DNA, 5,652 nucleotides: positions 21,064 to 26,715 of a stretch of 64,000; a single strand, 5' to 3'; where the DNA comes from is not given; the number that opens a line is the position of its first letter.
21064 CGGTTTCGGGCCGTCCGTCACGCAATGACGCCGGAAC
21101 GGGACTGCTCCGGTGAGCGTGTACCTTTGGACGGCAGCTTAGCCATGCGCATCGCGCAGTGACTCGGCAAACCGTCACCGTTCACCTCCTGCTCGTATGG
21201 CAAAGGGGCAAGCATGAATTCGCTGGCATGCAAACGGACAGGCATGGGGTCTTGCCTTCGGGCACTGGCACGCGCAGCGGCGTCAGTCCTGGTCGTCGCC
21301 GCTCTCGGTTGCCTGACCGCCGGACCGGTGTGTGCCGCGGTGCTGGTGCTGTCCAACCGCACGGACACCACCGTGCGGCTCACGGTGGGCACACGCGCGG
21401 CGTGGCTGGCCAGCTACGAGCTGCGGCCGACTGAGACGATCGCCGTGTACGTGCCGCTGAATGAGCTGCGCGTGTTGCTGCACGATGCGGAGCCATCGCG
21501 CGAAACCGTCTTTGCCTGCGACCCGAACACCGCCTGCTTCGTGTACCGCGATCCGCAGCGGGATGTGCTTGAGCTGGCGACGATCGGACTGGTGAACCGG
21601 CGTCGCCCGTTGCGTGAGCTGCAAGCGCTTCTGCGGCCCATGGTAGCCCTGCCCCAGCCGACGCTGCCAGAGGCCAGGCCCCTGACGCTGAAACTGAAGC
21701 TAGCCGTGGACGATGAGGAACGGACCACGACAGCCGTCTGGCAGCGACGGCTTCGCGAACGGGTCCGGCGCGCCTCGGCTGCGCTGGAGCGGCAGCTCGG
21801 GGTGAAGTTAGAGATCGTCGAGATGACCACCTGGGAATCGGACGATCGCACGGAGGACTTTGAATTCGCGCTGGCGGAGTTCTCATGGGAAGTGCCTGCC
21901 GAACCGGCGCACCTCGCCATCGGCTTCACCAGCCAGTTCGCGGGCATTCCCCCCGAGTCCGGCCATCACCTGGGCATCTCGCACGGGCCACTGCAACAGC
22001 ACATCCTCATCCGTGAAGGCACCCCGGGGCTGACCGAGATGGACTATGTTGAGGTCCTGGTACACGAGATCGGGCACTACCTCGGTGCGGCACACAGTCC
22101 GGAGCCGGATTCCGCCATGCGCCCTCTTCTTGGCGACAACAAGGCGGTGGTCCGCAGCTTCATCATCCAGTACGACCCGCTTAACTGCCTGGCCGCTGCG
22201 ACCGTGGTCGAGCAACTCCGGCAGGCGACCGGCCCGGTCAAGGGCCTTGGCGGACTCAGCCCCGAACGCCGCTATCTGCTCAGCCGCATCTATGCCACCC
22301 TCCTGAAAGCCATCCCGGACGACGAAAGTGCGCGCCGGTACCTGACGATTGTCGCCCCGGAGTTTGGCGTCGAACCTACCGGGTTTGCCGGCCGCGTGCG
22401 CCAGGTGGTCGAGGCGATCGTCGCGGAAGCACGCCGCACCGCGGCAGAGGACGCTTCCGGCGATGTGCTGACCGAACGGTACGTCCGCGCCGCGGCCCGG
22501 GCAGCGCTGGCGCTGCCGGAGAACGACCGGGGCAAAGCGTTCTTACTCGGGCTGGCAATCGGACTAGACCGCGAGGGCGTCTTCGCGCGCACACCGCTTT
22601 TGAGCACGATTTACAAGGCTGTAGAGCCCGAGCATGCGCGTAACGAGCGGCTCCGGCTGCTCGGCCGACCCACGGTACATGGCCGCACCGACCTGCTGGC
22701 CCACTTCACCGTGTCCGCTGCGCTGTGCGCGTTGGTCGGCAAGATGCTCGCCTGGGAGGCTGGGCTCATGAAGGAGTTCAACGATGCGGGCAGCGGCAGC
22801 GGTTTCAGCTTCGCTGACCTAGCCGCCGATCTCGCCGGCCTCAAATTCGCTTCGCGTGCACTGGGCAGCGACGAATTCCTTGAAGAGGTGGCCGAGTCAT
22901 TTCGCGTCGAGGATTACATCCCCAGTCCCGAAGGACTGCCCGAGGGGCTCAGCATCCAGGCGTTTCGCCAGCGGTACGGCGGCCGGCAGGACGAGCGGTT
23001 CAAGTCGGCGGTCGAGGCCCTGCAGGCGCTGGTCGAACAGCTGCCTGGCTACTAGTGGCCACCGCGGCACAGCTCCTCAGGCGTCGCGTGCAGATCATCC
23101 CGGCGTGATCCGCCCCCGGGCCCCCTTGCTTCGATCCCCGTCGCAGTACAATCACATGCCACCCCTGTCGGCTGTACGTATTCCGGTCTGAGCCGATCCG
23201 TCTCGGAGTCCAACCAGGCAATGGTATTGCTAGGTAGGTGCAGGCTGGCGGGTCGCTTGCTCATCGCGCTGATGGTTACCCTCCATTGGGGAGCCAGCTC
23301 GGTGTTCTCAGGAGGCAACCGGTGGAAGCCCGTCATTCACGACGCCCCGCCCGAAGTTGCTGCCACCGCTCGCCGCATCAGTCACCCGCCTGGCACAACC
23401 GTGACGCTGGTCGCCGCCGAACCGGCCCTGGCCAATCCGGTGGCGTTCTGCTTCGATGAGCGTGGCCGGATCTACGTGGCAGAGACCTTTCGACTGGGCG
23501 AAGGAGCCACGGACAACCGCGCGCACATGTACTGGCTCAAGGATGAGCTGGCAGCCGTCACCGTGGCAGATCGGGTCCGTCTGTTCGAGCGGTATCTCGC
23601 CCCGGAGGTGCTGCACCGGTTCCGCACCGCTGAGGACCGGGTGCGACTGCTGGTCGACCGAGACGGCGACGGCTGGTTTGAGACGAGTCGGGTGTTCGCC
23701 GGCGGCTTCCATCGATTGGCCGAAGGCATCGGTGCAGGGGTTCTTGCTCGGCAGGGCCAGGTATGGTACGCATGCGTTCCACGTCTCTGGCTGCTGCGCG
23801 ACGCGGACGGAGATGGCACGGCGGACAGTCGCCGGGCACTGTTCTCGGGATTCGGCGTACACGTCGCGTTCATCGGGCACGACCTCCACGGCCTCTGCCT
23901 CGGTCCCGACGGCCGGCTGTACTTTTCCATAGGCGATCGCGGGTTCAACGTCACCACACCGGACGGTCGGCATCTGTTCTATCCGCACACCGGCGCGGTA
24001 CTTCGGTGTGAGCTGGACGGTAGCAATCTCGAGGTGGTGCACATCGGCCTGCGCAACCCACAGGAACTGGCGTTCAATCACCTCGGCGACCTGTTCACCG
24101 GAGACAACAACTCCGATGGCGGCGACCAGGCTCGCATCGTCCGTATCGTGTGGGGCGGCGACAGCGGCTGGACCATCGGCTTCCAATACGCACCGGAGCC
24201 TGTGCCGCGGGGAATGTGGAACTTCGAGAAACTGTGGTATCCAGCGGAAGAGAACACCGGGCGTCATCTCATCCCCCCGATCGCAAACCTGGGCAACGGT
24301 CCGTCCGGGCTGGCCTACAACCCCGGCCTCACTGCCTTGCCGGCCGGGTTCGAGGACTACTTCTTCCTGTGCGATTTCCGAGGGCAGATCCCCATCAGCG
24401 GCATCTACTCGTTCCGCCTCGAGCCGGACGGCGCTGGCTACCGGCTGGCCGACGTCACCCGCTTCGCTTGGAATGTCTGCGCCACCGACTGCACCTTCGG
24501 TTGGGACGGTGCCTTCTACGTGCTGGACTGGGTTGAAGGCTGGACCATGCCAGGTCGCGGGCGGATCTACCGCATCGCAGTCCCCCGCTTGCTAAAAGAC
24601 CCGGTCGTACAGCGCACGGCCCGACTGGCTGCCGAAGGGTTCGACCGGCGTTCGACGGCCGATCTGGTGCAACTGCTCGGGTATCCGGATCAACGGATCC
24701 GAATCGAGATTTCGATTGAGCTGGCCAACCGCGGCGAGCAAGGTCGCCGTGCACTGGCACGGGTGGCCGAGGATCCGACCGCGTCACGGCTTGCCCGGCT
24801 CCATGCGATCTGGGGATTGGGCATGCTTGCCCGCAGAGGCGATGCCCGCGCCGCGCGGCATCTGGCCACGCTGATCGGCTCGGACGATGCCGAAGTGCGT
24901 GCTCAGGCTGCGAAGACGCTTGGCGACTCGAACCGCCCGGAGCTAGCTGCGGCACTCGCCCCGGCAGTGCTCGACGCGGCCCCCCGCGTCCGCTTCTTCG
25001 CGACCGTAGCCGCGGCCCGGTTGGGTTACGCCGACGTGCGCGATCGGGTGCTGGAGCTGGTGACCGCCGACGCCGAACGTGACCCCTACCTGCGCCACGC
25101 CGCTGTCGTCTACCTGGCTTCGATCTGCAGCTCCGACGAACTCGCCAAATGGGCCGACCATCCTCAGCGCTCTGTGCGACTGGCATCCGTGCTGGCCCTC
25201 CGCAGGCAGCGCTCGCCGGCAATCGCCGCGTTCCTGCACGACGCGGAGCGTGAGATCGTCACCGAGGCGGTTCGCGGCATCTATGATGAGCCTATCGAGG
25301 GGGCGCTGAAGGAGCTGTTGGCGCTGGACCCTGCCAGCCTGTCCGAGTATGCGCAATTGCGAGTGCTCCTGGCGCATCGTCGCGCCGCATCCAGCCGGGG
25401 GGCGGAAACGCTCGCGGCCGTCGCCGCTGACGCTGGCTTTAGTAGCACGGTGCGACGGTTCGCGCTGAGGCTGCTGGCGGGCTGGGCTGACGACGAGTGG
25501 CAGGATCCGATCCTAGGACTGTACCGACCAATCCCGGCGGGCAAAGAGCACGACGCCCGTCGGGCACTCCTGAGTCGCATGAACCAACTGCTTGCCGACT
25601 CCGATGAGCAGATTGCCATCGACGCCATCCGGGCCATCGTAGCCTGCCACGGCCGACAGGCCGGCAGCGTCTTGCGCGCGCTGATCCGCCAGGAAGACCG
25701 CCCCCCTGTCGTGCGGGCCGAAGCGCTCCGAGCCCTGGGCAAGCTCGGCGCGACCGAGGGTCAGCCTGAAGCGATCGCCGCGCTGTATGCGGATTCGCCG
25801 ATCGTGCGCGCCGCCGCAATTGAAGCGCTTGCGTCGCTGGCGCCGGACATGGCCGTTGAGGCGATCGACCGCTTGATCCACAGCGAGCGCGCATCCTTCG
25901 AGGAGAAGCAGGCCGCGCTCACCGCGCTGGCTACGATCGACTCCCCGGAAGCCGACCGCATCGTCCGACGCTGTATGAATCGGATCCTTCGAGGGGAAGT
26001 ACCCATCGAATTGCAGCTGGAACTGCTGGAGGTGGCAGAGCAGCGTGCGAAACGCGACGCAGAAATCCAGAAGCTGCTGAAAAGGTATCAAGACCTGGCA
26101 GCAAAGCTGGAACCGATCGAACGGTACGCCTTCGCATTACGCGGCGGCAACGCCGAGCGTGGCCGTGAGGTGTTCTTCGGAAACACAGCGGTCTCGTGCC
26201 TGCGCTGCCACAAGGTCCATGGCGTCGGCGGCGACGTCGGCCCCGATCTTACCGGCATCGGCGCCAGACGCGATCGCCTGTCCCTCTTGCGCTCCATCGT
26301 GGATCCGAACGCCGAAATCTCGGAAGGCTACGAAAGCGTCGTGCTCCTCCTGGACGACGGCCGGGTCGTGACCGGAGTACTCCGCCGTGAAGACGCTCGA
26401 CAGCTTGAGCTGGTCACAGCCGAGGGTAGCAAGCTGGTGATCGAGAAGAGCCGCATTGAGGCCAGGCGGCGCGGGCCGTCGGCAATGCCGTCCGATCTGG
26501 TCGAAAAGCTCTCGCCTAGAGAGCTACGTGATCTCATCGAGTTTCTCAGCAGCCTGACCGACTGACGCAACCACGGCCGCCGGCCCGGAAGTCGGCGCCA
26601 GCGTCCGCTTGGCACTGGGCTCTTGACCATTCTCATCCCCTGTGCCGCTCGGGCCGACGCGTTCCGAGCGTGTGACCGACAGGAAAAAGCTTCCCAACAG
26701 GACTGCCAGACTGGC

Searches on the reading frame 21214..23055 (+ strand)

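Call 21: search_protein_families(library=pfam, proteins=[window:21214-23055:+], max_evalue=0.001)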
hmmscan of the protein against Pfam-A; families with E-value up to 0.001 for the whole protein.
window:21214-23055:+ (613 aa): 4 families
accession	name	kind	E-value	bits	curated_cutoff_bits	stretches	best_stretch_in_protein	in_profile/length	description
PF00413.30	Peptidase_M10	-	1.5e-06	28.6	24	1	274-307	104-137/159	Matrixin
PF13688.12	Reprolysin_5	-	1.3e-05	25.9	27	1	163-299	9-162/196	Metallo-peptidase family M12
PF13582.12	Reprolysin_3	-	0.00025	22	22.4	0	183-295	7-123/123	Metallo-peptidase family M12B Reprolysin-like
PF13583.11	Reprolysin_4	-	0.0007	19.7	22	0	278-298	136-155/203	Metallo-peptidase family M12B Reprolysin-like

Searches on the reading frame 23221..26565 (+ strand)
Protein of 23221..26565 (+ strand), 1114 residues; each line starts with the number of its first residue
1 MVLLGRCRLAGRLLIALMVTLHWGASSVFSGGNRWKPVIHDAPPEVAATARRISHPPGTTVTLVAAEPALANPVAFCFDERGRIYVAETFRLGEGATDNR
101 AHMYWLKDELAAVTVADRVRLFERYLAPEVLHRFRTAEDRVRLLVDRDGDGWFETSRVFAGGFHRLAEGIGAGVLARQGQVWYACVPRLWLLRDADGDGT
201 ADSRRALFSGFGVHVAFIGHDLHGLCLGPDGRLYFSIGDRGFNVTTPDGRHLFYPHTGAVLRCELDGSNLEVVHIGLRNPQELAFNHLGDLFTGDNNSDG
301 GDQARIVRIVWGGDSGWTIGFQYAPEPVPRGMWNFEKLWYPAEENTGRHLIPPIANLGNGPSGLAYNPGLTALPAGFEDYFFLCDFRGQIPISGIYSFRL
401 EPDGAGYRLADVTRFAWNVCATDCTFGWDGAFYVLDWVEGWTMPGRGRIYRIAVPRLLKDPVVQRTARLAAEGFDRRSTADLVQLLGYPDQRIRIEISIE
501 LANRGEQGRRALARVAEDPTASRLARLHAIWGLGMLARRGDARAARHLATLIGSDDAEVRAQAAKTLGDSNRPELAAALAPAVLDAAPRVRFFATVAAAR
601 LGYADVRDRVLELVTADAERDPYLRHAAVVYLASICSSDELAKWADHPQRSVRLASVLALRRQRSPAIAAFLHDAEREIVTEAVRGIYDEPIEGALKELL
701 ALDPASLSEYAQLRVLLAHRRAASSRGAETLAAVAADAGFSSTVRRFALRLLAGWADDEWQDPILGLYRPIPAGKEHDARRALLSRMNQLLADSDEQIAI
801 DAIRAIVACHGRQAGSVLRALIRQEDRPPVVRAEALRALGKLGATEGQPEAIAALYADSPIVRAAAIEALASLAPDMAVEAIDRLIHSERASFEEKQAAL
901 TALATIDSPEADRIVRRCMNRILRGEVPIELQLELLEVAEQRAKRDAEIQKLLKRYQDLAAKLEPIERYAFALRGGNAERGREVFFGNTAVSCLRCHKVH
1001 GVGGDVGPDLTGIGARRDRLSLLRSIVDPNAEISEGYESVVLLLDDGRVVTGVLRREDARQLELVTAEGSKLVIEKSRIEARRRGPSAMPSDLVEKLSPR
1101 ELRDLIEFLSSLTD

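Call 21: search_protein_families(library=pfam, proteins=[window:23221-26565:+], max_evalue=0.001)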
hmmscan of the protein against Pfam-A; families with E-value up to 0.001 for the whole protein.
window:23221-26565:+ (1114 aa): 5 families
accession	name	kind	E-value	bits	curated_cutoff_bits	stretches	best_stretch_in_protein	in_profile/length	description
PF23500.1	DUF7133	-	3.3e-30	106.1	27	1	49-299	5-209/385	Domain of unknown function (DUF7133)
PF13646.12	HEAT_2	-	9e-27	93.6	27.7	3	549-632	5-87/88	HEAT repeats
PF00034.26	Cytochrom_C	-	5.2e-06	28.1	21.3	0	978-1022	1-42/90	Cytochrome c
PF07995.17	GSDH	-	9.8e-05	22.2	25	1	223-319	117-221/332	Glucose / Sorbosone dehydrogenase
PF13442.11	Cytochrome_CBB3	-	0.00037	21.2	27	0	978-1019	3-36/68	Cytochrome C oxidase, cbb3-type, subunit III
